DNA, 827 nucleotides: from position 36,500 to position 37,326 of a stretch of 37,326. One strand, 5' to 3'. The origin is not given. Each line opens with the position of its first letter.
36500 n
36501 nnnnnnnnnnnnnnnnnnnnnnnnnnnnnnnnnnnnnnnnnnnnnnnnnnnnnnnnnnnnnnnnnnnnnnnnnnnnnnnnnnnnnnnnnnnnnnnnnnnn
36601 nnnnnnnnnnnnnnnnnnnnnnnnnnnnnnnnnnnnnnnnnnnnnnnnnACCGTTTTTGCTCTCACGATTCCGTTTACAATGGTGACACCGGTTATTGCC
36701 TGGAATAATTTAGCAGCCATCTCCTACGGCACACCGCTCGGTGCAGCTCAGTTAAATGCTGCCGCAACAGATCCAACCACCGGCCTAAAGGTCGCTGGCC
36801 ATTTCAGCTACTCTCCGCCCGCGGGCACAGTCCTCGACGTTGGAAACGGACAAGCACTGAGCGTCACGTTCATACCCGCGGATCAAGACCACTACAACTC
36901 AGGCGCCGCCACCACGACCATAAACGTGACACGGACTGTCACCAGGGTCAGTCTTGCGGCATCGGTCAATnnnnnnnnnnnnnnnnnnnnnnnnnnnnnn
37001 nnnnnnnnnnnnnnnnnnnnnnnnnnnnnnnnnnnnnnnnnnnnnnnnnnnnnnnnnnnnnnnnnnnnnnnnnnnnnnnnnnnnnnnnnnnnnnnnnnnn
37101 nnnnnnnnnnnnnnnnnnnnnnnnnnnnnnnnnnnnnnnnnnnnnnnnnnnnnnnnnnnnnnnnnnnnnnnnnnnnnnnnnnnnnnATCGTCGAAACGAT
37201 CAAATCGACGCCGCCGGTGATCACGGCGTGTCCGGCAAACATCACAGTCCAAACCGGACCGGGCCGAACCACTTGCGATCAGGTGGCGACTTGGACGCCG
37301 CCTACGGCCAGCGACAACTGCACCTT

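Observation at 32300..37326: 5-kb open reading frame missing from the ORF track encodes a giant multi-domain surface protein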

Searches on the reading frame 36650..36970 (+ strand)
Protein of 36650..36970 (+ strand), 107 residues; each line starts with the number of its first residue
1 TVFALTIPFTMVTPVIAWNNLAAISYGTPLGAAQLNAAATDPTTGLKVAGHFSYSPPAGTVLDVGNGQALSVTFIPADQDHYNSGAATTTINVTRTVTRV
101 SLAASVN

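Call 24: search_protein_families(library=pfam, proteins=[window:36650-36970:+], max_evalue=10)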
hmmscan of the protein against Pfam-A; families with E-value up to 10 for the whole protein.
window:36650-36970:+ (107 aa): 1 family
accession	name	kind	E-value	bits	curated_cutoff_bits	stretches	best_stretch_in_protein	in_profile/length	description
PF22544.2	HYDIN_VesB_CFA65-like_Ig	-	0.11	13.2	25.5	1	49-94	46-87/100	HYDIN/CFA65/VesB-like, Ig-like domain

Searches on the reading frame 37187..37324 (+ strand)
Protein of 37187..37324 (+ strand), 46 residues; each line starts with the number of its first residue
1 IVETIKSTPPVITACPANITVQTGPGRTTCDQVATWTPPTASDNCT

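Call 24: search_protein_families(library=pfam, proteins=[window:37187-37324:+], max_evalue=10)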
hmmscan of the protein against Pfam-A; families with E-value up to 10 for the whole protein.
window:37187-37324:+ (46 aa): 0 families
